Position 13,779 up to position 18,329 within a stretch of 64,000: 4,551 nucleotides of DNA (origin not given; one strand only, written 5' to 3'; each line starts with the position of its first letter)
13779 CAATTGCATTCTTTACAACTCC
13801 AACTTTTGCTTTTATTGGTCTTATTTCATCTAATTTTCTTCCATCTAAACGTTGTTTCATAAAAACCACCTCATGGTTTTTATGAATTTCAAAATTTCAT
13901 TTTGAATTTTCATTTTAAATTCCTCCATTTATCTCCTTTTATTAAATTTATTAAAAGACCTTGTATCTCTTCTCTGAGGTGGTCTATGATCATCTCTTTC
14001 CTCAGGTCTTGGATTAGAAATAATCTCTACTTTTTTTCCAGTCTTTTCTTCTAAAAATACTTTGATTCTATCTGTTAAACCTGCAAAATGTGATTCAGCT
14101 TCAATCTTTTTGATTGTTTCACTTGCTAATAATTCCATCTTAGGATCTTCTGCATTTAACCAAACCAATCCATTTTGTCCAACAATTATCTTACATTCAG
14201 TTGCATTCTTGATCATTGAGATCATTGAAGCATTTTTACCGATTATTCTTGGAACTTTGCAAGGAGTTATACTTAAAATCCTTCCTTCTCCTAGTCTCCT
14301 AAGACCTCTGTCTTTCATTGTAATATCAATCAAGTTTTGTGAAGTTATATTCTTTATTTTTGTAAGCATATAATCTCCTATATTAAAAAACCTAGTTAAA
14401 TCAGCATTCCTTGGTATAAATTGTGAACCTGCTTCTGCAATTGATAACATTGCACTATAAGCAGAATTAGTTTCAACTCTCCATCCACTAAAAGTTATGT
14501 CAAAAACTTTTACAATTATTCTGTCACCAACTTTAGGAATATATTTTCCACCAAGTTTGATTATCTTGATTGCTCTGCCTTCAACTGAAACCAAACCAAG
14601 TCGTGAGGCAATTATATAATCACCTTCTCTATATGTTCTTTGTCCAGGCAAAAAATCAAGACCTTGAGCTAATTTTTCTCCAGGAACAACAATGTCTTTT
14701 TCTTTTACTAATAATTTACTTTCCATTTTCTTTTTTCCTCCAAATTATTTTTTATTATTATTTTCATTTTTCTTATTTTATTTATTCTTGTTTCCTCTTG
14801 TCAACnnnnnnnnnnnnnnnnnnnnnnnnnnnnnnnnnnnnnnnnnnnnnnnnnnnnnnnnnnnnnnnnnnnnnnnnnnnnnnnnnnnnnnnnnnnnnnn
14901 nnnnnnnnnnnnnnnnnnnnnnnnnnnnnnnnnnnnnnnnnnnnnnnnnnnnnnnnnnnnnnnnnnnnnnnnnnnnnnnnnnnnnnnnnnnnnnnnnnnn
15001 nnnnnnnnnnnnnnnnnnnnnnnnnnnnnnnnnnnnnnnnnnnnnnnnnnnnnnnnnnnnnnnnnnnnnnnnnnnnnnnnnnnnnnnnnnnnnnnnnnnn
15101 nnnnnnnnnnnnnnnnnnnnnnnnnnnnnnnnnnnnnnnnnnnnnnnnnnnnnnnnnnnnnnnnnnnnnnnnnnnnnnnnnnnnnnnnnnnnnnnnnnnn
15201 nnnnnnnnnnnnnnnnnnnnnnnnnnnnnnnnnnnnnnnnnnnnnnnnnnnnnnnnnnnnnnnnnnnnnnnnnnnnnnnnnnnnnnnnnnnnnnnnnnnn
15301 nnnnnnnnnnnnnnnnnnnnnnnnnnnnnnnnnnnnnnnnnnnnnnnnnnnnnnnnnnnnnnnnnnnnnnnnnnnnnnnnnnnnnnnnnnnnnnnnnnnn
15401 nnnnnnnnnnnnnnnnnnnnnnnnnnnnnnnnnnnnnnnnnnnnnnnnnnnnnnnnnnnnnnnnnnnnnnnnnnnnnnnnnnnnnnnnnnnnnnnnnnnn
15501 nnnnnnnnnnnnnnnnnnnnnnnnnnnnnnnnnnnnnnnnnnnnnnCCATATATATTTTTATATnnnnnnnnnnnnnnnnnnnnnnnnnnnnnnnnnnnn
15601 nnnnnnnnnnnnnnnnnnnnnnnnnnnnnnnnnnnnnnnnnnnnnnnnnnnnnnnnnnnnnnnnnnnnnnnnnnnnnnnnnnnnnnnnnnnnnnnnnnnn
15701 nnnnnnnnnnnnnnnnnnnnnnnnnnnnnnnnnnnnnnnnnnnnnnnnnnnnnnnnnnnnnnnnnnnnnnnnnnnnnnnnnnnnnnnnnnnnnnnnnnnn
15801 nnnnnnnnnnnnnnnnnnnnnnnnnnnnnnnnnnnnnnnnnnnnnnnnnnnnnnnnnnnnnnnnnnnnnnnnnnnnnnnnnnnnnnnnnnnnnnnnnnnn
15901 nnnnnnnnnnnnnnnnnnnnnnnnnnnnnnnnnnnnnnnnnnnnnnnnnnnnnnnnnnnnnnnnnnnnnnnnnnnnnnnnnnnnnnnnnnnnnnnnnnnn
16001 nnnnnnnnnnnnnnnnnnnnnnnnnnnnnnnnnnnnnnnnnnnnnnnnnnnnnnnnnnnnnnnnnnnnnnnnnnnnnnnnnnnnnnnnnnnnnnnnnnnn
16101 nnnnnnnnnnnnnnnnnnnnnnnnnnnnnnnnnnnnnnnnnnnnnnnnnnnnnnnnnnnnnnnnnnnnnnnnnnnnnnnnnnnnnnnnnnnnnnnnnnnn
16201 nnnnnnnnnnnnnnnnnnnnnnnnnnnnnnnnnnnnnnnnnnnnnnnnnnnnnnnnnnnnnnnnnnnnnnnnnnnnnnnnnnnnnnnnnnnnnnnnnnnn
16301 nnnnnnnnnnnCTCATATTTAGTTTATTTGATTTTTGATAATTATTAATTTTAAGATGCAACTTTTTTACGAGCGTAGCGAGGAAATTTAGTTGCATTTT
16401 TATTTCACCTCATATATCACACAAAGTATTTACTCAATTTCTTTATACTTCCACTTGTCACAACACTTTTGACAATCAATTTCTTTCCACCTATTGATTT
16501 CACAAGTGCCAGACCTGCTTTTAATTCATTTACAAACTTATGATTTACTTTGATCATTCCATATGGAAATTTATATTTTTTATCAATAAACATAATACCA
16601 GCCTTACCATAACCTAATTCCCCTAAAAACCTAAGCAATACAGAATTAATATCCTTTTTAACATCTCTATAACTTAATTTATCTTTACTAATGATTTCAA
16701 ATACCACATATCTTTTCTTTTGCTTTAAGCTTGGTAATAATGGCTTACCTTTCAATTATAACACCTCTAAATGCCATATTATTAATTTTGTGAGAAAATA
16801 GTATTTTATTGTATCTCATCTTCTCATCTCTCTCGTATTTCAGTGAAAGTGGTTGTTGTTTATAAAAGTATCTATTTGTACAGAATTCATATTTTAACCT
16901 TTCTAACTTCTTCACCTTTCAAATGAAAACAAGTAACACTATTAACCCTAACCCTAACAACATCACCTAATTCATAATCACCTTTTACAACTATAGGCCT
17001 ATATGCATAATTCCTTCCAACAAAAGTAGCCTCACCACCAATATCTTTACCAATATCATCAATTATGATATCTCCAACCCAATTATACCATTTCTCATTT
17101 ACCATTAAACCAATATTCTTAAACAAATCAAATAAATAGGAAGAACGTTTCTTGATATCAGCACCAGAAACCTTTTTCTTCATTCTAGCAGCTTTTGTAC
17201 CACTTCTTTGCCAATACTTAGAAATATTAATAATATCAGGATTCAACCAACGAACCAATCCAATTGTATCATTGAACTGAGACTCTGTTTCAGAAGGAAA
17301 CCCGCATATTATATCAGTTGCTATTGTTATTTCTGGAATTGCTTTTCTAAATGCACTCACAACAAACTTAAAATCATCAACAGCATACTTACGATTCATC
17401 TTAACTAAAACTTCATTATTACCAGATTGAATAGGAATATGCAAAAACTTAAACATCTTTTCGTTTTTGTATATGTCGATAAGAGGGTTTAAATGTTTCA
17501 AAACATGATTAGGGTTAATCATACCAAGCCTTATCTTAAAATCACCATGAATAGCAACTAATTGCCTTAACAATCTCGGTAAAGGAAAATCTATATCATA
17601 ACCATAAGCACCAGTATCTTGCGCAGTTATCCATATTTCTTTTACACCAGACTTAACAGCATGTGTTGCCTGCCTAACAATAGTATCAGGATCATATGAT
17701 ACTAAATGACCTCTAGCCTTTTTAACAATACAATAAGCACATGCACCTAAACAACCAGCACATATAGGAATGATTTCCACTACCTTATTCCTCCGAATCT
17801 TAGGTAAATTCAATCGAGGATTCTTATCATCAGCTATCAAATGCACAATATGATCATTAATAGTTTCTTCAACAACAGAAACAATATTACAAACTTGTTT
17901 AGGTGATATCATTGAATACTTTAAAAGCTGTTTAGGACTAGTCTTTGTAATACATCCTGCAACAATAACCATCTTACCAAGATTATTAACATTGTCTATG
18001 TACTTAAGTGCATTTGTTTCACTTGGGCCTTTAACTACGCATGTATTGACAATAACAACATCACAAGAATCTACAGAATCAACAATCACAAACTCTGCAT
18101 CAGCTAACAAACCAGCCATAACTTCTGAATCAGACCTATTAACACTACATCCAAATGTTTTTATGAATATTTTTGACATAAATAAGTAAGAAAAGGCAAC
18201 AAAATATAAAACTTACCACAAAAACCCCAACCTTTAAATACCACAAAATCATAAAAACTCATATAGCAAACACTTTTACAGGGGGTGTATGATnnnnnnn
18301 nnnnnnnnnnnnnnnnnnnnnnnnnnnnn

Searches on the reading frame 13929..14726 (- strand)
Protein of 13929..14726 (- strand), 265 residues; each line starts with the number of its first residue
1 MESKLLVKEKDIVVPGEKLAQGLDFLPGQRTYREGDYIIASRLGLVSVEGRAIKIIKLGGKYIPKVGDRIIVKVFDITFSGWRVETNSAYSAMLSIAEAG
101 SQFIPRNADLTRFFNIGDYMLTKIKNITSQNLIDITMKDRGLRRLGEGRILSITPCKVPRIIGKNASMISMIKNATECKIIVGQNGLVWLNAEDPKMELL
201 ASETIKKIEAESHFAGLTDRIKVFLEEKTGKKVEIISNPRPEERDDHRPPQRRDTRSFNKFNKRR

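Call 61: search_protein_families(library=pfam, proteins=[window:13929-14726:-], max_evalue=0.001)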
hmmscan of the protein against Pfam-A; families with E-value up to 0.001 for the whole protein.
window:13929-14726:- (265 aa): 5 families
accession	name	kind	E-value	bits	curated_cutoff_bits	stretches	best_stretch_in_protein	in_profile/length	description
PF15985.11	KH_6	-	1.9e-07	31.7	27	1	148-196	1-47/47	KH domain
PF14382.12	ECR1_N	-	5.1e-07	29.8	27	1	12-48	1-37/38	Exosome complex exonuclease RRP4 N-terminal region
PF21266.3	RRP4_S1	-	1.8e-06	28.5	27.3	1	61-98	1-38/73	RRP4, S1 domain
PF22625.2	ECR1_N_2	-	5.8e-05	23.3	27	1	11-58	2-50/51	Exosome RNA binding protein RRP4 N-terminal domain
PF00013.35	KH_1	-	0.00012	22.2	21.5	0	156-183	9-36/66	KH domain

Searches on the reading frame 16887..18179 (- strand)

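Call 7: search_protein_families(library=pfam, proteins=[window:16887-18179:-], max_evalue=0.01)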
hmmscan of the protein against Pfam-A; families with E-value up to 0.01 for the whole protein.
window:16887-18179:- (430 aa): 3 families
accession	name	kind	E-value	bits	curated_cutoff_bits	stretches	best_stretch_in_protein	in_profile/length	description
PF00919.26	UPF0004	-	9.8e-22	77.3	27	1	3-88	1-89/98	Uncharacterized protein family UPF0004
PF04055.27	Radical_SAM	-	2.9e-20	73.5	29.5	1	138-308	2-165/166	Radical SAM superfamily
PF01938.26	TRAM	-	0.0029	17.9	21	1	382-423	17-59/61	TRAM domain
